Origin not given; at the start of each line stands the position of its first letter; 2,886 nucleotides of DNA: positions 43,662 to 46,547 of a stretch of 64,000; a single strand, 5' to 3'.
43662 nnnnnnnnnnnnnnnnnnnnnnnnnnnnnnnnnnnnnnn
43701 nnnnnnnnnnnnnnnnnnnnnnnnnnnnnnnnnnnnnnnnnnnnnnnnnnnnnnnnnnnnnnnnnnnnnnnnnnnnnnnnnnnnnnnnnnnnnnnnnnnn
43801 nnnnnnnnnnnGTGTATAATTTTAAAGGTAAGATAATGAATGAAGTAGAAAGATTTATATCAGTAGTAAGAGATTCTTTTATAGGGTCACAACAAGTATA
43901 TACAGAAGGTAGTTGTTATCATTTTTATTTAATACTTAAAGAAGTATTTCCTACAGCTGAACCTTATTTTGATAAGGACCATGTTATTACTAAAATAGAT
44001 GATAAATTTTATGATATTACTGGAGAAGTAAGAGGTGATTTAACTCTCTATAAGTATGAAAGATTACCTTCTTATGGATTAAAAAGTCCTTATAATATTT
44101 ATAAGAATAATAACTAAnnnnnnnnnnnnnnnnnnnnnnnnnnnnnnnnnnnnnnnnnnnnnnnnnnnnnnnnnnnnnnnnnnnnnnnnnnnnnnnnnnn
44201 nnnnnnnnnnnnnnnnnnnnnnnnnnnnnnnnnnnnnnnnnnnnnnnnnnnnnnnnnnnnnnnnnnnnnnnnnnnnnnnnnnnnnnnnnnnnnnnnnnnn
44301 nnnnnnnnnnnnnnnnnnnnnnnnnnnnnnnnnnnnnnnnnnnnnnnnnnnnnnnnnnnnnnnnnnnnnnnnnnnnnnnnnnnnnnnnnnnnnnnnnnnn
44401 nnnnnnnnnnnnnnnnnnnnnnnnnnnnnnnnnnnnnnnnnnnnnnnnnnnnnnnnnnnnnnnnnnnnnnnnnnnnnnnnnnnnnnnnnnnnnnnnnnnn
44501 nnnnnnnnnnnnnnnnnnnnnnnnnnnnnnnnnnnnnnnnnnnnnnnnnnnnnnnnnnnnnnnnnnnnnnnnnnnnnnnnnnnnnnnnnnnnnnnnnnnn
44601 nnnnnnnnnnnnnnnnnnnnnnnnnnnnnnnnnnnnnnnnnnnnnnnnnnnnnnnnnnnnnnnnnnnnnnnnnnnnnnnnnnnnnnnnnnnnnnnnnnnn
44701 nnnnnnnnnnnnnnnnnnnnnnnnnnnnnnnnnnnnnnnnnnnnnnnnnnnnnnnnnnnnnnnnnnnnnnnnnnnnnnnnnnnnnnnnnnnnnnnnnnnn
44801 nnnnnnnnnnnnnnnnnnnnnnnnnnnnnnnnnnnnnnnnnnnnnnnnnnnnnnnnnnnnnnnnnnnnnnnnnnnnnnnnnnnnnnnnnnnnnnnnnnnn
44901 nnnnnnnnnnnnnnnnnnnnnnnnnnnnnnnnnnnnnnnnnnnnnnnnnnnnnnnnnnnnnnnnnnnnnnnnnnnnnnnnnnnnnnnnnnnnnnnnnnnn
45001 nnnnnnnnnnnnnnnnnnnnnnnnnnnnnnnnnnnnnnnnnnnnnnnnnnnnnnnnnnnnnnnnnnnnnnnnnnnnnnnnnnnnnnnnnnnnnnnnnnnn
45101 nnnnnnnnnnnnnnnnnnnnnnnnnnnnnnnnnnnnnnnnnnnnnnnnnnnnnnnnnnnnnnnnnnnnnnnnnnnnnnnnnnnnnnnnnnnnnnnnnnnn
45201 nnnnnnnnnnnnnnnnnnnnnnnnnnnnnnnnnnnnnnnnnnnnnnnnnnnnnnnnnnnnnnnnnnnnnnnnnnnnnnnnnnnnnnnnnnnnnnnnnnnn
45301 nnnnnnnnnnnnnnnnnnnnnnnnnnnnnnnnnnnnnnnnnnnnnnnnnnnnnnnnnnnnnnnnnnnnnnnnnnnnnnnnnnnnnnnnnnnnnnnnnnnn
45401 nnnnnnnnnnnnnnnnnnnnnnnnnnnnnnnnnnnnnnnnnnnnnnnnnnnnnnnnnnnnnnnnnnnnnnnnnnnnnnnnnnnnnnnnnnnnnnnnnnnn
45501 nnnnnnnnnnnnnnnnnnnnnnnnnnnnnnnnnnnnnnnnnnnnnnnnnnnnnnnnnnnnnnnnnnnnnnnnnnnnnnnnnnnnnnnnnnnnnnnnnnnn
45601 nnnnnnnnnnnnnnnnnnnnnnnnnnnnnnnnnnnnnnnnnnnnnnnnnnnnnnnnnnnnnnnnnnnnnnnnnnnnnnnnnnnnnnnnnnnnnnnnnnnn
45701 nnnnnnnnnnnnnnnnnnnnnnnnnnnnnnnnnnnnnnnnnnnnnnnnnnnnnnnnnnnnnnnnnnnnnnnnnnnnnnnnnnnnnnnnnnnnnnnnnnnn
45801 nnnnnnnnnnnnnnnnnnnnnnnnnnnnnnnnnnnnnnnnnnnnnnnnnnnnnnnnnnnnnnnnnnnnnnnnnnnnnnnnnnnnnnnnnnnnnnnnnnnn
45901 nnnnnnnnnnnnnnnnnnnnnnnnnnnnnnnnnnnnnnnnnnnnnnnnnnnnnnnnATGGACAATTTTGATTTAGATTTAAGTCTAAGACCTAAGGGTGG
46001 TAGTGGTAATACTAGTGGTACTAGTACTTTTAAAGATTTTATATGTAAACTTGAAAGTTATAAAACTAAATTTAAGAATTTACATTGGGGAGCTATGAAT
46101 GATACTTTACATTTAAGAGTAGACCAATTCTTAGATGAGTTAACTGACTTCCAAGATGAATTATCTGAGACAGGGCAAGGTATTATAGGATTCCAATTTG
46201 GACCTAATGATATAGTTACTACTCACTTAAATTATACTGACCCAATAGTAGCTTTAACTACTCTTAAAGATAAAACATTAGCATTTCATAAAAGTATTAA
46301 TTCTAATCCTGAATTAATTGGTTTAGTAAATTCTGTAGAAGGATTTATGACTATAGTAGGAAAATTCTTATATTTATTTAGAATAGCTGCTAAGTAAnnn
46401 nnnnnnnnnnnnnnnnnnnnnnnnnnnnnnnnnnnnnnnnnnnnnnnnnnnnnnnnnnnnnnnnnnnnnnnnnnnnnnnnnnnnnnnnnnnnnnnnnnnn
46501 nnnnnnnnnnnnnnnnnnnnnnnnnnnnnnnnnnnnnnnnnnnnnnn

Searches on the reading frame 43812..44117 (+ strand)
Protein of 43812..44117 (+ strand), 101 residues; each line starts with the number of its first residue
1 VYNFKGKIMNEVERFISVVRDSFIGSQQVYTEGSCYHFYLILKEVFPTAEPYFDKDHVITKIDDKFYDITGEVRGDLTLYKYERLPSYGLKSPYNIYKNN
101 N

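Call 10: search_protein_families(library=pfam, proteins=[window:43812-44117:+], max_evalue=0.01)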
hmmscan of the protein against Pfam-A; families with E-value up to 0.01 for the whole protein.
window:43812-44117:+ (101 aa): 1 family
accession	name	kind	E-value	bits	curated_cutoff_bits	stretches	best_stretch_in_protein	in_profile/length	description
PF24591.1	Phage_YunG-like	-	3.2e-17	62.6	27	1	15-73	4-67/99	Phage YunG-like protein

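Call 16: find_related_loci(query=window:43812-44114:+, collection=viral_contigs, flank=6000)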
Query window:43812-44114:+ (101 aa) in viral_contigs; peptide patterns used: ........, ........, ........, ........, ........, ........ (x = any residue, [..] = any of these).
39 stretches matched a pattern; 19 encode a relative of the query (tblastn E <= 1e-3); 19 distinct loci.
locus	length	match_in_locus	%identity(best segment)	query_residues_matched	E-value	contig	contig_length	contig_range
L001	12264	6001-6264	81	12-99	1e-45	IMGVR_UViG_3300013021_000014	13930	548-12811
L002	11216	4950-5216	79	12-100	1e-44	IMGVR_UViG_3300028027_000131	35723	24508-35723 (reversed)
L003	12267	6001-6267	79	12-100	1e-44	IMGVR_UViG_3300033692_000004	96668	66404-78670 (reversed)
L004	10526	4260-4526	79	12-100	1e-44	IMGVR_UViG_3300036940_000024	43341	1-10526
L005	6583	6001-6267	73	11-99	3e-43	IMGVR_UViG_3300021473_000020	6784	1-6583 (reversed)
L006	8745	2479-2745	74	12-100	9e-42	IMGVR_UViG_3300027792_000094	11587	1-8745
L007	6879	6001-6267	69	9-98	6e-38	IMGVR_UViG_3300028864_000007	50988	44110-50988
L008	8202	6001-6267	69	9-98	6e-38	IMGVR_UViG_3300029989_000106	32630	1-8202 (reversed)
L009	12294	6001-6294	62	1-98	2e-35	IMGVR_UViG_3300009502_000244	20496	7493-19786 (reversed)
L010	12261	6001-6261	60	11-97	1e-34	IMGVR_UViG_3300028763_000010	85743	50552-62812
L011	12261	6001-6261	60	11-97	1e-34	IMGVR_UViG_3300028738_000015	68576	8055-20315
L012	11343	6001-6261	60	11-97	9e-35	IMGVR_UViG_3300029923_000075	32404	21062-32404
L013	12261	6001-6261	60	11-97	1e-34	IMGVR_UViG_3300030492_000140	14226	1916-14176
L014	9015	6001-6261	60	11-97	9e-35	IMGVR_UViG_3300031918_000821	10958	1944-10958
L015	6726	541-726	45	13-74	1e-14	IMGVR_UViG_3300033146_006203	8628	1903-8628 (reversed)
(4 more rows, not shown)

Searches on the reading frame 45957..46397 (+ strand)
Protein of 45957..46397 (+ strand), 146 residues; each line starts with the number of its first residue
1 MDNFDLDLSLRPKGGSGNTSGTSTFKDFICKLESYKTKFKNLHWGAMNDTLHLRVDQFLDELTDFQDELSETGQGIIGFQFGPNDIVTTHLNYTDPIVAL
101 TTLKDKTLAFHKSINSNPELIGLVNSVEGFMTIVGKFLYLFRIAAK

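Call 71: search_protein_families(library=pfam, proteins=[window:45957-46397:+], max_evalue=0.01)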
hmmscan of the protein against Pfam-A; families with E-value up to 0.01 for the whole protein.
window:45957-46397:+ (146 aa): 1 family
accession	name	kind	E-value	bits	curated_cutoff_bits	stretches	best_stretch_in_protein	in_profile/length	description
PF19174.5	DUF5856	-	6.2e-05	24.4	34.6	1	50-140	8-93/94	Family of unknown function (DUF5856)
